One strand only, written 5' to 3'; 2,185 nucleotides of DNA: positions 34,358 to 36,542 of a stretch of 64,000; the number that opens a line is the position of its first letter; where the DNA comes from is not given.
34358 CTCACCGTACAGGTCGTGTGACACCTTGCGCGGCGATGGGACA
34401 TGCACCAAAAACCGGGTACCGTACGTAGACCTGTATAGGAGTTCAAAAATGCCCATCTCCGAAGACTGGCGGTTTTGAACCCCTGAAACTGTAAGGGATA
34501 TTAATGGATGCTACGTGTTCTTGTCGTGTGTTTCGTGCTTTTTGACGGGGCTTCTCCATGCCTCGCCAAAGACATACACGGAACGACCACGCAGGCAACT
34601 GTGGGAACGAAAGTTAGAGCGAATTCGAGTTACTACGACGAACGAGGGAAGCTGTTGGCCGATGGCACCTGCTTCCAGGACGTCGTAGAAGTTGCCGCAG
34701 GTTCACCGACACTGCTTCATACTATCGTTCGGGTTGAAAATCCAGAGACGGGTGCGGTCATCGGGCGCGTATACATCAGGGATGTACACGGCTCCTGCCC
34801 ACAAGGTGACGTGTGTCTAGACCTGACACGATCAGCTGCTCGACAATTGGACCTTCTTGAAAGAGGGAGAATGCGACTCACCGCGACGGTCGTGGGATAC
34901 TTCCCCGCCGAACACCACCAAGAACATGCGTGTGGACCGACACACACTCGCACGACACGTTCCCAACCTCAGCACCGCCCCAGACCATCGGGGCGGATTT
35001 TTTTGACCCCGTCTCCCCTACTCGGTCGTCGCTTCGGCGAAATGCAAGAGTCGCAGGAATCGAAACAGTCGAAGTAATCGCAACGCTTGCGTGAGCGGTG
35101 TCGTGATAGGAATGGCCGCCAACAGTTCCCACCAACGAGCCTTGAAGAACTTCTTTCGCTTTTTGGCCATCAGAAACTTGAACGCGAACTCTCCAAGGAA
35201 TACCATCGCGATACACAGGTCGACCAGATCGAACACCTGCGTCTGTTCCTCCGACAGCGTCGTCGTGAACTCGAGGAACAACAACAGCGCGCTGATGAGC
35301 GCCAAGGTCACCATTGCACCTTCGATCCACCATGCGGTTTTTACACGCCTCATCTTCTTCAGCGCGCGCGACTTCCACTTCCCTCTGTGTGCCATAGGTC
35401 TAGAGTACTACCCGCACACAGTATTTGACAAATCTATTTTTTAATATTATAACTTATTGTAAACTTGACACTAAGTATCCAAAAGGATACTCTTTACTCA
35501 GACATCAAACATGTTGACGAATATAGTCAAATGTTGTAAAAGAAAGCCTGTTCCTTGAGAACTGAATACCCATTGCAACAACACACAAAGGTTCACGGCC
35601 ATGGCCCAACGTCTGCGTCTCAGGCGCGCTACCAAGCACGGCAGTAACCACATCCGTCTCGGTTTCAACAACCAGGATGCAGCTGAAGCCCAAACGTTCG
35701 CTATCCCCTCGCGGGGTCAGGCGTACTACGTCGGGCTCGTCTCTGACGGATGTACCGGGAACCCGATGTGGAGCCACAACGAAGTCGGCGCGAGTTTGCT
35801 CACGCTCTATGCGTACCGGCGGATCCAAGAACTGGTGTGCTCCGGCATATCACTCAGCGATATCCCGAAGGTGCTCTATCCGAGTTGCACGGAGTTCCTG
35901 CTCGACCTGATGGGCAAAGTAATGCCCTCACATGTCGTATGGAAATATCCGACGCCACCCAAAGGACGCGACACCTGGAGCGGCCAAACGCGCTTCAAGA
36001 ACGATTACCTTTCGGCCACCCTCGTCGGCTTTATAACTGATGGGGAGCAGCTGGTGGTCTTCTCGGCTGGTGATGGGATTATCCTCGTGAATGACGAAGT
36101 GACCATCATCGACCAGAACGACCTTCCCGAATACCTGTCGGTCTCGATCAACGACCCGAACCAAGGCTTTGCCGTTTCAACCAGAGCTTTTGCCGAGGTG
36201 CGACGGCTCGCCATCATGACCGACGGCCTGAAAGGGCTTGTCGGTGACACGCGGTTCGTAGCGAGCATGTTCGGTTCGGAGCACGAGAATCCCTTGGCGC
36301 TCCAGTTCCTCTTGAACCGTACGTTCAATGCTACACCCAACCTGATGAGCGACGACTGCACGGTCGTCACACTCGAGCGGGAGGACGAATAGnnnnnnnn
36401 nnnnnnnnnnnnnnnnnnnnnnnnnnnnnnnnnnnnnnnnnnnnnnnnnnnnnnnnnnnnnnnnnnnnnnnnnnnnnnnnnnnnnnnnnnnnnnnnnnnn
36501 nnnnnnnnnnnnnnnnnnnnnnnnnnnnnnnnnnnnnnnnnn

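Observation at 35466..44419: NAD-salvage operon (pncA, pncB, NrtR) fused with a TerY-P-like vWA / PP2C / Ser-Thr-kinase triad, next to two SLOG/LOG-like paralogs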

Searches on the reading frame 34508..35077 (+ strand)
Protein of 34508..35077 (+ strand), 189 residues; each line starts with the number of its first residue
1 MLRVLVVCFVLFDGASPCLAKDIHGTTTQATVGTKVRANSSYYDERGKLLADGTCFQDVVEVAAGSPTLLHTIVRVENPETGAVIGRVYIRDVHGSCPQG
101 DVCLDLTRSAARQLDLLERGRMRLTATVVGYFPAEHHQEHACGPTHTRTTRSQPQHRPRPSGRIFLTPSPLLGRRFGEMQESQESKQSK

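Call 3: search_protein_families(library=pfam, proteins=[window:34508-35077:+], max_evalue=0.01)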
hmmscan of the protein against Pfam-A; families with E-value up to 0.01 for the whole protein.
window:34508-35077:+ (189 aa): 1 family
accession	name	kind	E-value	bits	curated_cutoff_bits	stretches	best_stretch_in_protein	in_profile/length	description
PF03330.24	DPBB_1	-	0.00098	19.8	28.8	1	38-123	4-80/83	Lytic transglycolase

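Call 4: search_protein_families(library=ncbifam, proteins=[window:34508-35077:+], max_evalue=0.01)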
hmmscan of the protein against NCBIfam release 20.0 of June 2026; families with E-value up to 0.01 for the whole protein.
window:34508-35077:+ (189 aa): 0 families

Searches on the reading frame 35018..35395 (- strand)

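Call 3: search_protein_families(library=pfam, proteins=[window:35018-35395:-], max_evalue=0.01)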
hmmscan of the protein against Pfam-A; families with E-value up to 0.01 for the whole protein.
window:35018-35395:- (125 aa): 1 family
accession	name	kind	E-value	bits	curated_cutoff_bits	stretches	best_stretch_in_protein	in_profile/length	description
PF00520.37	Ion_trans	-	3.3e-09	36.7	25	1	23-121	3-110/241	Ion transport protein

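Call 4: search_protein_families(library=ncbifam, proteins=[window:35018-35395:-], max_evalue=0.01)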
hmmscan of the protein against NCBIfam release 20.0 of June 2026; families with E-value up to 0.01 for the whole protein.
window:35018-35395:- (125 aa): 1 family
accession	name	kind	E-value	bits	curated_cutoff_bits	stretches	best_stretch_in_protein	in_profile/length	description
NF040645.1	K_channel_Meth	equivalog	0.0029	17.5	300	1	29-106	13-90/203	hyperpolarization-activated voltage-gated potassium channel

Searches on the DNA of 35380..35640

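Call 80: search_rna_families(source=window, start=35380, end=35640, threshold=evalue, max_evalue=1)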
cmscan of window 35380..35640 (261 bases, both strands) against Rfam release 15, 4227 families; matches with E-value up to 1: 0.
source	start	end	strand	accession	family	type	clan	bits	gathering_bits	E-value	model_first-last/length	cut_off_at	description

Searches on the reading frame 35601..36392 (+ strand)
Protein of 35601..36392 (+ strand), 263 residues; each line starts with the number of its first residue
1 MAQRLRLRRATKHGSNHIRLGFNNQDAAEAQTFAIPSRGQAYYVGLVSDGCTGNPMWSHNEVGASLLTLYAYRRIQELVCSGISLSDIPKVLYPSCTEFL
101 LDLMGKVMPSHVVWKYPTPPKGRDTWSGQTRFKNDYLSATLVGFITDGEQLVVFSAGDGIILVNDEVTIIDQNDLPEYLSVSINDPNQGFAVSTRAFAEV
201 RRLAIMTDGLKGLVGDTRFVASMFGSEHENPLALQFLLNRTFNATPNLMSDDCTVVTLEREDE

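Call 3: search_protein_families(library=pfam, proteins=[window:35601-36392:+], max_evalue=0.01)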
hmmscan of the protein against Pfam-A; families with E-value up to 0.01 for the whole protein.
window:35601-36392:+ (263 aa): 1 family
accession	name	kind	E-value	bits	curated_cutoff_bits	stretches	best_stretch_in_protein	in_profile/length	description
PF13672.11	PP2C_2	-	5.8e-11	42.8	24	1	14-222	2-187/209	Protein phosphatase 2C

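Call 4: search_protein_families(library=ncbifam, proteins=[window:35601-36392:+], max_evalue=0.01)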
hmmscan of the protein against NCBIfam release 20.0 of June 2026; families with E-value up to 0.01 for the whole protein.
window:35601-36392:+ (263 aa): 0 families

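Call 5: search_protein_families(library=padloc, proteins=[window:35601-36392:+], max_evalue=0.01)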
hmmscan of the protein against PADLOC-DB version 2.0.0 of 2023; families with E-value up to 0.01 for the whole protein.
window:35601-36392:+ (263 aa): 0 families

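Call 6: search_protein_families(library=phrogs, proteins=[window:35601-36392:+], max_evalue=0.01)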
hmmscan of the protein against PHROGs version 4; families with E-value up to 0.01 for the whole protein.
window:35601-36392:+ (263 aa): 0 families
